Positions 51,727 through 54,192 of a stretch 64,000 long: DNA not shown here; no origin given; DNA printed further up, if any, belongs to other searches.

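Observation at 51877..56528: Compact phosphonoglycan pathway with a Ppd-reductase fusion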

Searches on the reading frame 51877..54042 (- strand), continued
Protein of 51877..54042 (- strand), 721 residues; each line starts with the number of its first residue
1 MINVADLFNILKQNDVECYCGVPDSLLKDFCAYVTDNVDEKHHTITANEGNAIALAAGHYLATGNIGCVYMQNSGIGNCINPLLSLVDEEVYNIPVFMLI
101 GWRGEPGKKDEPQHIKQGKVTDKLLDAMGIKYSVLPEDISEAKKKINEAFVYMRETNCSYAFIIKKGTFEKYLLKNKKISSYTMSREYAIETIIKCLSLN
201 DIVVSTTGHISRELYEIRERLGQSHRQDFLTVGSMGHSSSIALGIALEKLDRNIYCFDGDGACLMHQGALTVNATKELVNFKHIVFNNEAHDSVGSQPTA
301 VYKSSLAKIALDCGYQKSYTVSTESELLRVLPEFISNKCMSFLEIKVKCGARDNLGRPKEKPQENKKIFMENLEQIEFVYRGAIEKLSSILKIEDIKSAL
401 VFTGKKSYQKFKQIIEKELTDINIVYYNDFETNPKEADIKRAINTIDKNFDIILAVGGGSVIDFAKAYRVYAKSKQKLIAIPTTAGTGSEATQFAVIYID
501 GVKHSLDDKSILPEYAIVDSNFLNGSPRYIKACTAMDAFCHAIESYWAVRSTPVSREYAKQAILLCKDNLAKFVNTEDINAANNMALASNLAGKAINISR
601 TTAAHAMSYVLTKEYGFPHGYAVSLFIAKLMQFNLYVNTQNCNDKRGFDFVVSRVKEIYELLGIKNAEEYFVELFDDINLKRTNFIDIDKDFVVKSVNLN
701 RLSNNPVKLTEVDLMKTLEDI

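Call 37: list_cluster_members(proteins=[P0121, P0122, P0124, P0125, P0126, P0127, P0131, P0132, P0133, P0134])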
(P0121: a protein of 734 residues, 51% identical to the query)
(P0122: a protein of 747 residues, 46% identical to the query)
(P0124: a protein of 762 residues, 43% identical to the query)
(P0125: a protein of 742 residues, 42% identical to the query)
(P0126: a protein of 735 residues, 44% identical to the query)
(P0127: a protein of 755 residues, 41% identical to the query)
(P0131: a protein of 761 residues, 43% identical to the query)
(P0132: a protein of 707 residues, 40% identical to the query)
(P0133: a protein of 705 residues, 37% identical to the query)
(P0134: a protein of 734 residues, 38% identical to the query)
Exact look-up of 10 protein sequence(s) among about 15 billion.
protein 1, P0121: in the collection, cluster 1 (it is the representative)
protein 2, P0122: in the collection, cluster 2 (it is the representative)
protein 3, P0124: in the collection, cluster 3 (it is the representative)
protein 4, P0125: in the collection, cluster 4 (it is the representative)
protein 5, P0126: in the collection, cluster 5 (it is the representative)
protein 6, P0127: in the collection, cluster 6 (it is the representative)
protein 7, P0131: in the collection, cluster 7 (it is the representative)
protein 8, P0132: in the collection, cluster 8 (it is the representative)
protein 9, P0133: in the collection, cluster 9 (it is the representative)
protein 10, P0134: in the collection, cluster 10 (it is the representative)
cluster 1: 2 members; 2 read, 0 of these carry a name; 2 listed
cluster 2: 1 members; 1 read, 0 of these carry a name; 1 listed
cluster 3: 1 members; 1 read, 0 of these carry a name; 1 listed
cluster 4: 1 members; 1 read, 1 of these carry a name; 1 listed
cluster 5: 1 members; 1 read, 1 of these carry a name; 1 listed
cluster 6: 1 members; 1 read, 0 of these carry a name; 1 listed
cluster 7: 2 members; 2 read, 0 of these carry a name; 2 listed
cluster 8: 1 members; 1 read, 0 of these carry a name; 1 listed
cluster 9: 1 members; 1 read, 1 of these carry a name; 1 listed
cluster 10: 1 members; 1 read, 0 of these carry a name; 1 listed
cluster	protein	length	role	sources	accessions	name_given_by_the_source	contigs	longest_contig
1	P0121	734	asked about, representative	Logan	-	-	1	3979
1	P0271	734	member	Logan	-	-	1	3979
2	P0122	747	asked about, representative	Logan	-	-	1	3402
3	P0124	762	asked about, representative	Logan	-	-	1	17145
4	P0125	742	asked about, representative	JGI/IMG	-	phosphonopyruvate decarboxylase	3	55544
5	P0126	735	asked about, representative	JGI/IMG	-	phosphonopyruvate decarboxylase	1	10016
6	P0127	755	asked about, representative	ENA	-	-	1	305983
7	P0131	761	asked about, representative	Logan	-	-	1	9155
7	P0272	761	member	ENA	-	-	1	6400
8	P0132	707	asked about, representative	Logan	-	-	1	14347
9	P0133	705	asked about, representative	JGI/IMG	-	phosphonopyruvate decarboxylase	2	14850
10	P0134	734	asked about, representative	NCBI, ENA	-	-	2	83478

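Call 38: find_encoding_contigs(protein=P0134, flank=8000, max_places=1)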
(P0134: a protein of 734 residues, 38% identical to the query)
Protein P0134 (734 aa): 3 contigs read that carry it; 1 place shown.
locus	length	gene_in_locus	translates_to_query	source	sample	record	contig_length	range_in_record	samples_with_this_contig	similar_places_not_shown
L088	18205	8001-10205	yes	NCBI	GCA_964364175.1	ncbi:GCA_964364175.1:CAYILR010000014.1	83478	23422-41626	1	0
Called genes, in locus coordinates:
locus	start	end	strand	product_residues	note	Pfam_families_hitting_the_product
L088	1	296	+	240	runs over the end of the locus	PF13338:AbiEi_4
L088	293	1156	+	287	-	PF08843:AbiEii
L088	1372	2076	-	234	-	PF01553:Acyltransferase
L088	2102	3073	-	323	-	PF13489:Methyltransf_23, PF13649:Methyltransf_25 (weak), PF13847:Methyltransf_31 (faint), PF08241:Methyltransf_11, PF08242:Methyltransf_12 (weak)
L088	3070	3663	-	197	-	-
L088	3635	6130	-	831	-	PF01326:PPDK_N, PF27448:Rph_4th, PF00391:PEP-utilizers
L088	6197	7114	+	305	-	PF00487:FA_desaturase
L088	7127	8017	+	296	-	PF13714:PEP_mutase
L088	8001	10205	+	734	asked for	PF02776:TPP_enzyme_N, PF02775:TPP_enzyme_C, PF00465:Fe-ADH, PF13685:Fe-ADH_2, PF25137:ADH_Fe_C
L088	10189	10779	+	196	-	PF01864:CarS-like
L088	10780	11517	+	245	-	PF01553:Acyltransferase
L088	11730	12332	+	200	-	-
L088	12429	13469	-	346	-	PF04909:Amidohydro_2 (weak)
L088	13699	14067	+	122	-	-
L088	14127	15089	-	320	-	PF08100:Dimerisation, PF00891:Methyltransf_2, PF13489:Methyltransf_23 (weak), PF01209:Ubie_methyltran (weak), PF08241:Methyltransf_11, PF08242:Methyltransf_12, PF13649:Methyltransf_25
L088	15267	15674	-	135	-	PF03625:DUF302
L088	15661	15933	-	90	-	-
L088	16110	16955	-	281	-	PF01381:HTH_3 (weak), PF13560:HTH_31 (weak), PF14394:DUF4423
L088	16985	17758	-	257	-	-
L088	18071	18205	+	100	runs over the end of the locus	-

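Call 39: find_encoding_contigs(protein=P0127, flank=8000, max_places=1)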
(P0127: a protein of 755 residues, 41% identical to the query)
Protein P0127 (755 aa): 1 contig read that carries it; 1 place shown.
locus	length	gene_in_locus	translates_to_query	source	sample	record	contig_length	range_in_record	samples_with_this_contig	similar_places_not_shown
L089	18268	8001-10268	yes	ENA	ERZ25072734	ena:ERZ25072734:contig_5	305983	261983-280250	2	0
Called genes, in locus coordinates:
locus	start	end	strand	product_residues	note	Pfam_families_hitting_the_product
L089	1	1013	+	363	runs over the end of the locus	-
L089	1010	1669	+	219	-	PF04127:DFP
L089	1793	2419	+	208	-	-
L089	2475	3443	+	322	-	PF01171:ATP_bind_3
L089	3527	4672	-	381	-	PF01743:PolyA_pol, PF12627:PolyA_pol_RNAbd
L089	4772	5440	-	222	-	PF14353:CpXC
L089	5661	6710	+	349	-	PF13469:Sulfotransfer_3 (faint)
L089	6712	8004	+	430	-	PF01467:CTP_transf_like, PF13714:PEP_mutase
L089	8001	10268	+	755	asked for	PF02776:TPP_enzyme_N, PF02775:TPP_enzyme_C, PF00465:Fe-ADH, PF13685:Fe-ADH_2, PF25137:ADH_Fe_C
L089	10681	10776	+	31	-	-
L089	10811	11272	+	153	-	PF01475:FUR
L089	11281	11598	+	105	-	PF03091:CutA1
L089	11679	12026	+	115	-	PF11969:DcpS_C, PF01230:HIT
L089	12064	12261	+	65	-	PF01165:Ribosomal_S21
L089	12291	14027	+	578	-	PF01807:Zn_ribbon_DnaG, PF08275:DNAG_N, PF01751:Toprim, PF13155:Toprim_2, PF13662:Toprim_4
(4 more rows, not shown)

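Call 40: find_encoding_contigs(protein=P0125, flank=8000, max_places=1)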
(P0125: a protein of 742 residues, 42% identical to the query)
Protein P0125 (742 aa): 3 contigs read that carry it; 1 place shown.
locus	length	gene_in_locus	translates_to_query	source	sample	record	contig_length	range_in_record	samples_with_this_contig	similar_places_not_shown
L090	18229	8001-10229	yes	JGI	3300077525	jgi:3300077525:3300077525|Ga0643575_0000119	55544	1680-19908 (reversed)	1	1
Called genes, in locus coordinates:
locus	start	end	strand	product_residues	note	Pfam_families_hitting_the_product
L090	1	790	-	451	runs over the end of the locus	-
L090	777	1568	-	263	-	PF00483:NTP_transferase, PF12804:NTP_transf_3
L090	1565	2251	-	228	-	PF07722:Peptidase_C26, PF00117:GATase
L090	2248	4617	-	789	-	PF01326:PPDK_N, PF00391:PEP-utilizers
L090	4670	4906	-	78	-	-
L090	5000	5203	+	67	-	-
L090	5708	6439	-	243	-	PF04991:LicD (weak)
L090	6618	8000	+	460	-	PF01467:CTP_transf_like, PF13714:PEP_mutase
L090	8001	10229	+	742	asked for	PF02776:TPP_enzyme_N, PF02775:TPP_enzyme_C, PF00465:Fe-ADH, PF13685:Fe-ADH_2, PF25137:ADH_Fe_C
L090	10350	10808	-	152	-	-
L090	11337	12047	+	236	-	-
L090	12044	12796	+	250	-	PF08843:AbiEii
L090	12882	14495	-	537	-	PF02355:SecD_SecF_C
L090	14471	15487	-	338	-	PF02355:SecD_SecF_C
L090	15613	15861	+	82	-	-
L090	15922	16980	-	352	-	PF01028:Topoisom_I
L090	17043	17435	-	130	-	-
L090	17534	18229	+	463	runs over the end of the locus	-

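Call 49: find_encoding_contigs(protein=P0190, flank=6000, max_places=2)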
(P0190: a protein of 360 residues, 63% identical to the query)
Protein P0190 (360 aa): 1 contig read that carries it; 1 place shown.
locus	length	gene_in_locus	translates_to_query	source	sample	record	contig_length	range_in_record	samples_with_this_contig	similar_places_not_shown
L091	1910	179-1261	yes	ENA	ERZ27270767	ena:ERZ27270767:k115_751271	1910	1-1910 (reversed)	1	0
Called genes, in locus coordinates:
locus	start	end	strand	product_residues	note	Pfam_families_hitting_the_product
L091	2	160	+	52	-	?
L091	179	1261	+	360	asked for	PF00465:Fe-ADH, PF25137:ADH_Fe_C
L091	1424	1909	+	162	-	?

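Call 50: find_encoding_contigs(protein=P0145, flank=6000, max_places=2)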
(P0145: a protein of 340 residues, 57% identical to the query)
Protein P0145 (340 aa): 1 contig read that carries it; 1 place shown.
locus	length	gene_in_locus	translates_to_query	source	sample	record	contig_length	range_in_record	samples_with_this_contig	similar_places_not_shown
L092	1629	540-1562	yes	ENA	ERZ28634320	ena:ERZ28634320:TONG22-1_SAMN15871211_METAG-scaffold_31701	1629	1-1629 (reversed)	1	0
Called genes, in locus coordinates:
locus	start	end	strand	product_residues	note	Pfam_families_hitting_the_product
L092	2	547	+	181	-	?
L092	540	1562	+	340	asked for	PF00465:Fe-ADH, PF13685:Fe-ADH_2, PF25137:ADH_Fe_C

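Call 66: search_protein_families(library=pfam, proteins=[L007:3342-4418:+, L007:4466-5557:+, L007:9058-11316:+, L005:2581-3921:+, L005:7347-9377:+, L005:9377-10510:+, L001:6779-8317:+, L001:12188-13240:-, L001:13301-15949:+, L005:1597-2562:+], max_evalue=0.0001)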
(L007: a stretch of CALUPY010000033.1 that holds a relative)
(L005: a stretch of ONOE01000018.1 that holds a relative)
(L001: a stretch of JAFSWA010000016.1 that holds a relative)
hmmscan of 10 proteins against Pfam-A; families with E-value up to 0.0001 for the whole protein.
L007:3342-4418:+ (358 aa): 3 families
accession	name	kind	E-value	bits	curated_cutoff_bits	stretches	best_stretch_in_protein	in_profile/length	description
PF00535.33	Glycos_transf_2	-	1.4e-36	126.4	23.3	1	15-141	1-128/168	Glycosyl transferase family 2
PF10111.15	Glyco_tranf_2_2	-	7.6e-11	42.5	27.3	1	15-114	1-104/276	Glycosyltransferase like family 2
PF13641.12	Glyco_tranf_2_3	-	1.6e-06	28.7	27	1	14-201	3-194/230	Glycosyltransferase like family 2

L007:4466-5557:+ (363 aa): 3 families
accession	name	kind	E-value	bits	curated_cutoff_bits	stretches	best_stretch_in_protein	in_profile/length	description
PF00535.33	Glycos_transf_2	-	8.4e-43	146.6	23.3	1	13-178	1-165/168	Glycosyl transferase family 2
PF10111.15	Glyco_tranf_2_2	-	1.1e-15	58.4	27.3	1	13-119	1-111/276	Glycosyltransferase like family 2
PF13641.12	Glyco_tranf_2_3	-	1.1e-10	42.4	27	1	11-148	2-139/230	Glycosyltransferase like family 2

L007:9058-11316:+ (752 aa): 4 families
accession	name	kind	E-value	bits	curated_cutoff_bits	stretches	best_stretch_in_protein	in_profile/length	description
PF00535.33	Glycos_transf_2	-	7.9e-42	143.5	23.3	1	6-143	1-138/168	Glycosyl transferase family 2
PF10111.15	Glyco_tranf_2_2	-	2.2e-13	50.8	27.3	1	6-124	1-127/276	Glycosyltransferase like family 2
PF13641.12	Glyco_tranf_2_3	-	4.6e-08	33.8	27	1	4-116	2-119/230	Glycosyltransferase like family 2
PF02350.25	Epimerase_2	-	2e-05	24.1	30.6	1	539-720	147-320/347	UDP-N-acetylglucosamine 2-epimerase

L005:2581-3921:+ (446 aa): 6 families
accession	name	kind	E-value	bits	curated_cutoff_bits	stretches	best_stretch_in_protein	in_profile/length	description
PF03721.20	UDPG_MGDP_dh_N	-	7.8e-68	228.2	27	1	1-182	1-187/187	UDP-glucose/GDP-mannose dehydrogenase family, NAD binding domain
PF00984.24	UDPG_MGDP_dh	-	4.4e-37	126.5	25.4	1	199-291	1-93/94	UDP-glucose/GDP-mannose dehydrogenase family, central domain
PF03720.21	UDPG_MGDP_dh_C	-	7.7e-35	119.8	30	1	315-416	1-102/103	UDP-glucose/GDP-mannose dehydrogenase family, UDP binding domain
PF02558.23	ApbA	-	8.2e-06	25.9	22.2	1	3-60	1-57/150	Ketopantoate reductase PanE/ApbA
PF03807.23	F420_oxidored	-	9.8e-06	26.5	21.6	0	2-43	1-44/94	NADP oxidoreductase coenzyme F420-dependent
PF03446.21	NAD_binding_2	-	1.2e-05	25.8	21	0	2-135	1-108/161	NAD binding domain of 6-phosphogluconate dehydrogenase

L005:7347-9377:+ (676 aa): 3 families
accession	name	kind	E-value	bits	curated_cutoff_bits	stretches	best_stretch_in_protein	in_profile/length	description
PF00535.33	Glycos_transf_2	-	1.3e-33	116.7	23.3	1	19-144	1-128/168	Glycosyl transferase family 2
PF01501.26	Glyco_transf_8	-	9.8e-33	114.2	24.3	1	387-646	2-251/253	Glycosyl transferase family 8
PF13641.12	Glyco_tranf_2_3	-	2.5e-05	24.8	27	1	16-107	1-97/230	Glycosyltransferase like family 2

L005:9377-10510:+ (377 aa): 1 family
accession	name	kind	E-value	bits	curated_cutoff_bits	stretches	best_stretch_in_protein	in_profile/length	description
PF00685.33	Sulfotransfer_1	-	2.6e-05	24.2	22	1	247-335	90-194/255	Sulfotransferase domain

L001:6779-8317:+ (512 aa): 1 family
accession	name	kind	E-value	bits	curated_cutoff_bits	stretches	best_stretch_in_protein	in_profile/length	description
PF01564.23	Spermine_synth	-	1.9e-43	148.6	22.9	1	274-450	2-173/186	Spermine/spermidine synthase domain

L001:12188-13240:- (350 aa): 9 families
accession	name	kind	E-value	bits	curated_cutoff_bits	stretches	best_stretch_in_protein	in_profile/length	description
PF03054.22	tRNA_Me_trans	-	5.9e-69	232.2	20.6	1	7-198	1-202/202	tRNA methyl transferase HUP domain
PF20259.3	tRNA_Me_trans_M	-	1.1e-19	70.2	27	1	203-266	1-65/66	tRNA methyl transferase PRC-barrel domain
PF20258.4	tRNA_Me_trans_C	-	2.3e-11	44.3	20.6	1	275-348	3-77/77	Aminomethyltransferase beta-barrel domain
PF06508.19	QueC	-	2.4e-08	34.2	22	1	9-185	2-178/210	Queuosine biosynthesis protein QueC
PF00764.25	Arginosuc_synth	-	1.9e-07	31.7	27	1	8-80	1-72/162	Arginosuccinate synthase N-terminal HUP domain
PF24167.1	DUF7411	-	2.8e-07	30.7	28.7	1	8-83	2-72/194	Family of unknown function (DUF7411)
PF02568.20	ThiI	-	6.2e-06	26.4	20.5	0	7-61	4-57/197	Thiamine biosynthesis protein (ThiI)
PF02540.23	NAD_synthase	-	7.1e-06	25.8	21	1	2-72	14-84/242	NAD synthase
PF00733.27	Asn_synthase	-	3.4e-05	24.1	21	1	7-72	18-82/354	Asparagine synthase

L001:13301-15949:+ (882 aa): 3 families
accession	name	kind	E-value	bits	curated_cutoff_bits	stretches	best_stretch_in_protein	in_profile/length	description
PF01411.24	tRNA-synt_2c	-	1.6e-193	644.7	30.3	1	13-555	1-552/552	tRNA synthetases class II (A)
PF07973.19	tRNA_SAD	-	1.8e-15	57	24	1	652-699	1-44/44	Threonyl and Alanyl tRNA synthetase second additional domain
PF02272.25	DHHA1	-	2.4e-15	57.2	25.9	1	774-874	2-99/102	DHHA1 domain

L005:1597-2562:+ (321 aa): 6 families
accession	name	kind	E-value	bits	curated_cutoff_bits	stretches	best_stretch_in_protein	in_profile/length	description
PF16363.11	GDP_Man_Dehyd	-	2.4e-53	182.2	27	1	6-303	1-332/332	GDP-mannose 4,6 dehydratase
PF01370.27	Epimerase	-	1.5e-52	178.8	20.9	1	5-231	1-230/240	NAD dependent epimerase/dehydratase family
PF07993.18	NAD_binding_4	-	1.4e-12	47.7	20.1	1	60-192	82-222/258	Male sterility protein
PF02719.21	Polysacc_synt_2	-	4.1e-11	43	20.2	1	5-110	1-121/293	Polysaccharide biosynthesis protein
PF01073.25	3Beta_HSD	-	8.2e-11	41.9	22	1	6-223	1-225/280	3-beta hydroxysteroid dehydrogenase/isomerase family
PF04321.23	RmlD_sub_bind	-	5e-08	32.8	27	1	4-265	2-238/287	RmlD substrate binding domain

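Call 97: predict_structure(alignment_id=A2)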
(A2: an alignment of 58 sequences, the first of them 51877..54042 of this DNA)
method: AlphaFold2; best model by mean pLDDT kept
length: 721 residues; sequences in the alignment: 58
mean_pLDDT: 89.8   pTM: 0.82
mean pLDDT of the five models: 89.8, 89.5, 88.5, 87.6, 85.3
residues with pLDDT >= 90: 448; 70-90: 262; 50-70: 11; < 50: 0
segments of 3 or more residues with pLDDT < 50: none
pLDDT, mean of each block of 10 residues (from residue 1): 94 95 85 91 84 91 95 81 83 89 80 76 88 94 97 94 92 83 93 91 89 91 82 75 93 92 82 94 92 78 88 97 97 96 93 80 80 88 94 93 90 93 95 90 93 95 95 94 90 89 81 94 88 95 96 96 98 95 97 93 85 85 91 93 95 97 95 92 69 83 91 86 73
secondary structure, 60 per line:
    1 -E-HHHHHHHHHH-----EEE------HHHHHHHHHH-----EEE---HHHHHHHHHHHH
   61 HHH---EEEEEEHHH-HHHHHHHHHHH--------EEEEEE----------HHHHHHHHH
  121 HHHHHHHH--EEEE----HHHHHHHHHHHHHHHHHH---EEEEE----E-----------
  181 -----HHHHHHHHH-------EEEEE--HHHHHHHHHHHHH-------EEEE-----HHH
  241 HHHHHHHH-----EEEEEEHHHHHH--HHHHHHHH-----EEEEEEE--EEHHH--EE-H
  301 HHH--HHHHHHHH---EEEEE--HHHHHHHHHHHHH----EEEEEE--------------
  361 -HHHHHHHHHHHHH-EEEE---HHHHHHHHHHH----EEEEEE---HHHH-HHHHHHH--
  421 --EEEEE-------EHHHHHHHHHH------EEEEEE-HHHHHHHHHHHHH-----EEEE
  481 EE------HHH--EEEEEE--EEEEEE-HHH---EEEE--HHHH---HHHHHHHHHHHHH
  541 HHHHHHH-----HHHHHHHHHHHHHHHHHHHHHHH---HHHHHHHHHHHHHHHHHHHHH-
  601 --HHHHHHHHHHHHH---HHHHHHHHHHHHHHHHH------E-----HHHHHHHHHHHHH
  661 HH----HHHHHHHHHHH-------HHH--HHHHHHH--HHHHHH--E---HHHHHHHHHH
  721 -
elements in order (helices of 4 or more, strands of 3 or more residues): H4-13 E19-21 H28-37 E43-45 H49-63 E67-72 H77-87 E96-101 H112-128 E131-134 H139-156 E160-164 H186-194 E202-206 H209-221 E229-232 H238-248 E254-259 H260-265 H268-275 E281-287 H300-303 H306-313 E317-321 H324-336 E341-346 H362-374 E376-379 H383-393 E398-403 H407-410 H412-418 E423-427 H436-445 E452-457 H459-471 E477-482 E494-499 E502-507 E515-518 H521-524 H528-547 H553-575 H579-599 H603-615 H619-635 H648-662 H667-677 H690-696 H699-704 H711-720
